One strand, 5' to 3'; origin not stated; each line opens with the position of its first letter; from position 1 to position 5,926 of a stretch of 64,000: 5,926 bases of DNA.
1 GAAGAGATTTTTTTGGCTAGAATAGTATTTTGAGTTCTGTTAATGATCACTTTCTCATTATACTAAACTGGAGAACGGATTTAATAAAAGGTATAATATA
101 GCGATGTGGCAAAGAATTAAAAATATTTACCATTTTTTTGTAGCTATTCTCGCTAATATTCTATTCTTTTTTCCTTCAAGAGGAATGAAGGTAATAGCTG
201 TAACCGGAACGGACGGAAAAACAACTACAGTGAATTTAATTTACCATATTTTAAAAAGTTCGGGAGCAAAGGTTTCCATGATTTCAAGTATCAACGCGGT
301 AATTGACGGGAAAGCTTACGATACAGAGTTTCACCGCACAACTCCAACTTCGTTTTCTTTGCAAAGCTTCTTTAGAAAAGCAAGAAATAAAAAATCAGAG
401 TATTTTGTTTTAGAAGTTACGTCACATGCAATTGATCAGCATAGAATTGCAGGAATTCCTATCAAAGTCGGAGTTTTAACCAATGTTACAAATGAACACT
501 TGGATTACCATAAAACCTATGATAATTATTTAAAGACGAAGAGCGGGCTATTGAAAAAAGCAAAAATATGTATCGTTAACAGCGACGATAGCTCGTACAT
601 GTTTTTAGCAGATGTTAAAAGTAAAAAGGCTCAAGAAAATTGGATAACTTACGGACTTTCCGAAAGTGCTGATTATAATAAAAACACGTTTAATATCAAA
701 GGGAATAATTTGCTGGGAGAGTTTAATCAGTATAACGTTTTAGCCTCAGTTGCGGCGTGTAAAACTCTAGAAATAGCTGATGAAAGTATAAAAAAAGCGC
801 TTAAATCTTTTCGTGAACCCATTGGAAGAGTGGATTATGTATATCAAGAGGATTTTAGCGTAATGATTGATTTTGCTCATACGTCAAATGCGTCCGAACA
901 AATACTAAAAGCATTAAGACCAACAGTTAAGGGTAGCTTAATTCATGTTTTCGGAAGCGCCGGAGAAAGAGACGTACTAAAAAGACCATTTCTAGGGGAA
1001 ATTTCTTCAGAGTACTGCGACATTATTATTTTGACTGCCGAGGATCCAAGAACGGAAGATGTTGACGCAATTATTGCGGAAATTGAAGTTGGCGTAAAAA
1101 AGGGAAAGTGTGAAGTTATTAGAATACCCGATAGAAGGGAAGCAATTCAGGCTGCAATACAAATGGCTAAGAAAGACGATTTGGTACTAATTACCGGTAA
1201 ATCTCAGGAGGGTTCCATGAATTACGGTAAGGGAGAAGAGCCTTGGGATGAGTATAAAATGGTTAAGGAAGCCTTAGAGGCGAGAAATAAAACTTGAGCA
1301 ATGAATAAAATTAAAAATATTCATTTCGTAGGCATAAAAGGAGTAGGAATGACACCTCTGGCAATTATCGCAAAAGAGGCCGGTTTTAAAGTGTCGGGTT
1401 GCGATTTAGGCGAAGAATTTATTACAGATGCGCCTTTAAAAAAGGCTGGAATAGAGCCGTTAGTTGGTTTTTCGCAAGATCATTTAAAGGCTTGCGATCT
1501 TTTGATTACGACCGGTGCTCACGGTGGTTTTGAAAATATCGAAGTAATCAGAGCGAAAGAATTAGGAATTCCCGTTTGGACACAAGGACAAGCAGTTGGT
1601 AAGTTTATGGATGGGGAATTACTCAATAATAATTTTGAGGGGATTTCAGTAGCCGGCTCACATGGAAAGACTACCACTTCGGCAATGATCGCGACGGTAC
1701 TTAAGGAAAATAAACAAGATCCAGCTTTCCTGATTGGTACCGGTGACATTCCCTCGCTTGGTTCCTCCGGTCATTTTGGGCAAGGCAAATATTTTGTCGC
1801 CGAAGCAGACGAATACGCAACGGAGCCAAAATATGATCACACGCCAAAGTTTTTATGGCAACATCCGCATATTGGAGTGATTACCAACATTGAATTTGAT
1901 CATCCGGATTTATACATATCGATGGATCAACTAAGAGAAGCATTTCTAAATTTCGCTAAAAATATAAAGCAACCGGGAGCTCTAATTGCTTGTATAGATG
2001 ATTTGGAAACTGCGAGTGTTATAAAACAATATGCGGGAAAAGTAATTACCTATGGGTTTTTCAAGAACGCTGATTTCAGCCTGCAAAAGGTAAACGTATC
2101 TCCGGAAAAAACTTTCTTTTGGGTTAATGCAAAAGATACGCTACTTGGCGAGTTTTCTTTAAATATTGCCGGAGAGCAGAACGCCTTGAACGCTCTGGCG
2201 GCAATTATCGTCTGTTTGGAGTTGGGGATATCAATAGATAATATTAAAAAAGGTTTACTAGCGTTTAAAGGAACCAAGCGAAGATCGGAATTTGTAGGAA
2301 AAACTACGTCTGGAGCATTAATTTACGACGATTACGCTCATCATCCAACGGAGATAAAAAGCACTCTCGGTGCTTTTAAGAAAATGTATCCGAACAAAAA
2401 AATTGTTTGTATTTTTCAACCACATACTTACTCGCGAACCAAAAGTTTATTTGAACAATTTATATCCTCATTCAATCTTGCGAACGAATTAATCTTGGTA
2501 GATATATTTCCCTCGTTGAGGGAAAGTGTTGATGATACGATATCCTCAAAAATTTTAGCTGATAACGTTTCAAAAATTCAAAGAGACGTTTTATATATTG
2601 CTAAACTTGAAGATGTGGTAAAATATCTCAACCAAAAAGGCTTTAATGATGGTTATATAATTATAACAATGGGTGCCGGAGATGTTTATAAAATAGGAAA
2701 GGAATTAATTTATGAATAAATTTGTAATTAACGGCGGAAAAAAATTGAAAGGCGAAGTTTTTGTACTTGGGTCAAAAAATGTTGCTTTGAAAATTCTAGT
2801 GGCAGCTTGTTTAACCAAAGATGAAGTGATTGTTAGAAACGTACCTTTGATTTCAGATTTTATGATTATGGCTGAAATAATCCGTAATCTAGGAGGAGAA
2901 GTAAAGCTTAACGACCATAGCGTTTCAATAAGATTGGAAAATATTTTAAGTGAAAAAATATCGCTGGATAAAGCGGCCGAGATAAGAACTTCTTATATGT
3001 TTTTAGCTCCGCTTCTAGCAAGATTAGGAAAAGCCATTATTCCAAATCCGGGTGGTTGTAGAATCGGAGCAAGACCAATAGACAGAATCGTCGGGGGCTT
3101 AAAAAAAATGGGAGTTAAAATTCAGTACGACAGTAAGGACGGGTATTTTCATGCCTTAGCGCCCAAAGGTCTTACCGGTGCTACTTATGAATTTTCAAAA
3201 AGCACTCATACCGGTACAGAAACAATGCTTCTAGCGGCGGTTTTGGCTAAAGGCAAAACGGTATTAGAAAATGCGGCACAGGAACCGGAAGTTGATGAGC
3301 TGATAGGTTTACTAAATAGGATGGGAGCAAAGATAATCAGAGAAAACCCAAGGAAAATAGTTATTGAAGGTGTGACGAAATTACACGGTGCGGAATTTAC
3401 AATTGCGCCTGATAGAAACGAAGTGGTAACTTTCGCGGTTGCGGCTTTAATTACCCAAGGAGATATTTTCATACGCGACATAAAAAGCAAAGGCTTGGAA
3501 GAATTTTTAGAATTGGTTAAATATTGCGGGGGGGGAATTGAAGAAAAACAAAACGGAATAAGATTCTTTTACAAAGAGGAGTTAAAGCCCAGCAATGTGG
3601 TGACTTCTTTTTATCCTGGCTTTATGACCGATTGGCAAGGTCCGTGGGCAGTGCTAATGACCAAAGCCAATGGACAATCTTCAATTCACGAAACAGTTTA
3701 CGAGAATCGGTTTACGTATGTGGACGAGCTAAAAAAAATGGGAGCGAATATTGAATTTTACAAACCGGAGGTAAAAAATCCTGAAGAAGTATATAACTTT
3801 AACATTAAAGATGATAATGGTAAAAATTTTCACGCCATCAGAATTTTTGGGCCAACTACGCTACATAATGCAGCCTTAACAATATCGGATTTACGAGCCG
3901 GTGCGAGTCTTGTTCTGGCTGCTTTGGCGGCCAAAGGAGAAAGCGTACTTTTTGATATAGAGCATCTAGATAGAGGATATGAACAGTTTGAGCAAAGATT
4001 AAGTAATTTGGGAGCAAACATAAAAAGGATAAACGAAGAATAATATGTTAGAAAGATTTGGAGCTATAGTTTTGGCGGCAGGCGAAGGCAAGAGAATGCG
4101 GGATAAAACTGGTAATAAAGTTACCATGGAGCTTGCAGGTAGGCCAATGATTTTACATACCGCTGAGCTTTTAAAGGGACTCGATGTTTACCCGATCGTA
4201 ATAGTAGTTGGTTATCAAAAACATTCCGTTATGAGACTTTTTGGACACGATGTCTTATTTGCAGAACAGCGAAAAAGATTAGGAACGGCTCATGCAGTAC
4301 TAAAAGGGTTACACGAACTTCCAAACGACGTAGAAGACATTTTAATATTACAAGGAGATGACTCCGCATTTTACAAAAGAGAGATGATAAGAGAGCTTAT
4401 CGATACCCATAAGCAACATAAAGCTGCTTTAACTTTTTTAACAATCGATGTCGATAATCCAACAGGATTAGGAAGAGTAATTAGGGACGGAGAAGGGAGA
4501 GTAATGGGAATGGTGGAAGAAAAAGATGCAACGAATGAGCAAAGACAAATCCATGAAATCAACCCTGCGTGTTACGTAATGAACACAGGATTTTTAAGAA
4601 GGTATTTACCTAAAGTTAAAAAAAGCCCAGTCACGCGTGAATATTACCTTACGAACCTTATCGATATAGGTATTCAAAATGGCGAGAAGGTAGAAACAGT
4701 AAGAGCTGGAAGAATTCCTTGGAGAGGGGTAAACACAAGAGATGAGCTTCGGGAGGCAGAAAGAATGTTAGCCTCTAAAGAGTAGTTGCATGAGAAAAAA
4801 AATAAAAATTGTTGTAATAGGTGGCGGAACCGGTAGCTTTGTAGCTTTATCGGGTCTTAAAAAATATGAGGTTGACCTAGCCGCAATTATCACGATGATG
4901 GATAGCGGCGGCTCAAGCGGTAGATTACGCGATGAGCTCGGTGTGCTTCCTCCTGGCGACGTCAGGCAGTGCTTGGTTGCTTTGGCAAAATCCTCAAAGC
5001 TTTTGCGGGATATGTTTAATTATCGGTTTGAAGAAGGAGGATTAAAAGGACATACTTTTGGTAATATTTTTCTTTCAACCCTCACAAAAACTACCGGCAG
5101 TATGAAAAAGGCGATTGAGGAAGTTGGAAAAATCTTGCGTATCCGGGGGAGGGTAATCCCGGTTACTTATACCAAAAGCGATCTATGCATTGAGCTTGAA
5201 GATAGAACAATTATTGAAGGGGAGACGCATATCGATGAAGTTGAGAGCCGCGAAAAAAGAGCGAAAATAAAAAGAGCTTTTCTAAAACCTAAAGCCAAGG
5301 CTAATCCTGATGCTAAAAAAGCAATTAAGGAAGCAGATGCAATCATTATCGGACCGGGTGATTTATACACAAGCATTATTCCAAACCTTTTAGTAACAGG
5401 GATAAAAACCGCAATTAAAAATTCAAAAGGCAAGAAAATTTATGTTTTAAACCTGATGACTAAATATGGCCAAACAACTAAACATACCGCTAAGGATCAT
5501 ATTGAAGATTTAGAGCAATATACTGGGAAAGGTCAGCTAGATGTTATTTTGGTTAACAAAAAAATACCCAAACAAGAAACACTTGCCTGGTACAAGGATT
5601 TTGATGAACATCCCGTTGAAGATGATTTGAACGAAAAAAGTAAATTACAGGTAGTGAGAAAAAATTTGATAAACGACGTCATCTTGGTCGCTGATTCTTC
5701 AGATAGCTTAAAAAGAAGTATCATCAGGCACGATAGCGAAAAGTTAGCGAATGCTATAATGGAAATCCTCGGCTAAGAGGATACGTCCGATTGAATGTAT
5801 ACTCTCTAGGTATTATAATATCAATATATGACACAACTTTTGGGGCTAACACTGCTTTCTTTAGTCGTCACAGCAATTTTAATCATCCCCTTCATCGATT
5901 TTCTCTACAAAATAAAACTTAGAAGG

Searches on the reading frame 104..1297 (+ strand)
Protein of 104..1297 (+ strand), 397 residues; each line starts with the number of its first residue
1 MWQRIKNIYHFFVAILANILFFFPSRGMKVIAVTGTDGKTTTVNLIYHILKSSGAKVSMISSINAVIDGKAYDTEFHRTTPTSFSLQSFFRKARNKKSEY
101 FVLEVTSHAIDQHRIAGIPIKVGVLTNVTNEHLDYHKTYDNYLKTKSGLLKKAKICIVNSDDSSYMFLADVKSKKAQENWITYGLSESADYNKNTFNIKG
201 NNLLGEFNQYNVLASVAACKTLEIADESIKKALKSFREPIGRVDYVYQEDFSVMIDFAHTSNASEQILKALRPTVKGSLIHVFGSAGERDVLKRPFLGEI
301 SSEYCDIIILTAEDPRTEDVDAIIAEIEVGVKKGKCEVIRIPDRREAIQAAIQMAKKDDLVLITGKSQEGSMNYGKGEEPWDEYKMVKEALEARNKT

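Call 17: search_protein_families(library=pfam, proteins=[window:104-1297:+], max_evalue=0.0001)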
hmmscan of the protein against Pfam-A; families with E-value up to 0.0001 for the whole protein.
window:104-1297:+ (397 aa): 2 families
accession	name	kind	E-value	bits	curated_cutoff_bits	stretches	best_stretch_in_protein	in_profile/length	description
PF08245.18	Mur_ligase_M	-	7.5e-41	140.7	24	1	33-219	1-200/200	Mur ligase middle domain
PF02875.26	Mur_ligase_C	-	1.5e-27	97.4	28.4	1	241-366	1-126/127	Mur ligase, glutamate ligase domain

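Call 74: find_encoding_contigs(protein=window:104-1297:+, flank=10000, max_places=3)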
Protein window:104-1297:+ (397 aa): no gene with exactly this product is on record in the collection.

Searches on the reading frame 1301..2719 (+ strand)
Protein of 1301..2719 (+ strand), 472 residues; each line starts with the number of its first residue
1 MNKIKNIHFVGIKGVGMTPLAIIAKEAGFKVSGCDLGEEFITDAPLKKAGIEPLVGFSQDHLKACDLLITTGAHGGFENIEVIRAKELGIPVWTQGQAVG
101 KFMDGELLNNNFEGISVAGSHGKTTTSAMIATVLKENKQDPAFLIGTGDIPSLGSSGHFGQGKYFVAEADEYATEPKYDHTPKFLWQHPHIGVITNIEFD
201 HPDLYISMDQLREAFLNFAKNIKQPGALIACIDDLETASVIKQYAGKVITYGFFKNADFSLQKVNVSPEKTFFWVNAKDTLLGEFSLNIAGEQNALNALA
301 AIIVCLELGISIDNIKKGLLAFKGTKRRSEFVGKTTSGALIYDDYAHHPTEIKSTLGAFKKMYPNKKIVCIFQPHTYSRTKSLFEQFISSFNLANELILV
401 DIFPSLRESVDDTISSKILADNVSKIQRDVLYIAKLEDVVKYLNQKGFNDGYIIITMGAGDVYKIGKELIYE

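Call 17: search_protein_families(library=pfam, proteins=[window:1301-2719:+], max_evalue=0.0001)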
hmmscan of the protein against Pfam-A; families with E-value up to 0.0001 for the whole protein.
window:1301-2719:+ (472 aa): 3 families
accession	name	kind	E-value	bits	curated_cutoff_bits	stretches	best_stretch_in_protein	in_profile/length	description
PF08245.18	Mur_ligase_M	-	7.2e-25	88.6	24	1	117-304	1-199/200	Mur ligase middle domain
PF02875.26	Mur_ligase_C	-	5e-19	69.8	28.4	1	327-460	1-127/127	Mur ligase, glutamate ligase domain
PF01225.30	Mur_ligase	-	6.7e-16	58.9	21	1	6-104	1-92/95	Mur ligase family, catalytic domain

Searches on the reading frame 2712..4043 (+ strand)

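Call 17: search_protein_families(library=pfam, proteins=[window:2712-4043:+], max_evalue=0.0001)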
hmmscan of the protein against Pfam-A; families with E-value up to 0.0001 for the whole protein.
window:2712-4043:+ (443 aa): 1 family
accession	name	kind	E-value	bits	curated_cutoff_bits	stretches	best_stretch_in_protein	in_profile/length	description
PF00275.25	EPSP_synthase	-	2.9e-80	270.5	22.8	1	7-430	2-417/417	EPSP synthase (3-phosphoshikimate 1-carboxyvinyltransferase)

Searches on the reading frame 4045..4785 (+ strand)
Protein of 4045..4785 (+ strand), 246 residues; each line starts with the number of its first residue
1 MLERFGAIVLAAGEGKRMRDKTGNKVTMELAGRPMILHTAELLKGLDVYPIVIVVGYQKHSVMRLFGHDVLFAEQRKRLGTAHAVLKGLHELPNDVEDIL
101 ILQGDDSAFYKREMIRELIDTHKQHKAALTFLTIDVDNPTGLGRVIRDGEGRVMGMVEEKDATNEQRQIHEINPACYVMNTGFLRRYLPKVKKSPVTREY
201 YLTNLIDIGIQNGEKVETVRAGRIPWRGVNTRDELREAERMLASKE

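Call 17: search_protein_families(library=pfam, proteins=[window:4045-4785:+], max_evalue=0.0001)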
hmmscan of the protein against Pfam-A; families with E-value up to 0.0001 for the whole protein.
window:4045-4785:+ (246 aa): 3 families
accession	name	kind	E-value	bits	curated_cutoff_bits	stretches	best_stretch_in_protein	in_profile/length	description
PF00483.29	NTP_transferase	-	6.9e-19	68.8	21.2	1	7-242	2-242/245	Nucleotidyl transferase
PF12804.13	NTP_transf_3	-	1.2e-17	65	27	1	7-134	1-123/160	MobA-like NTP transferase domain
PF01128.25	IspD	-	4.1e-09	37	27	1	7-129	3-124/221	2-C-methyl-D-erythritol 4-phosphate cytidylyltransferase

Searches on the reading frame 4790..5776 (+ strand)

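Call 17: search_protein_families(library=pfam, proteins=[window:4790-5776:+], max_evalue=0.0001)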
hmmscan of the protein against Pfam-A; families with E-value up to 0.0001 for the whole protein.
window:4790-5776:+ (328 aa): 1 family
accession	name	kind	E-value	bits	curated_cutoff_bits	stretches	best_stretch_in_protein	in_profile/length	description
PF01933.23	CofD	-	5.7e-95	318.3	30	1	7-293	1-289/290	2-phospho-L-lactate transferase CofD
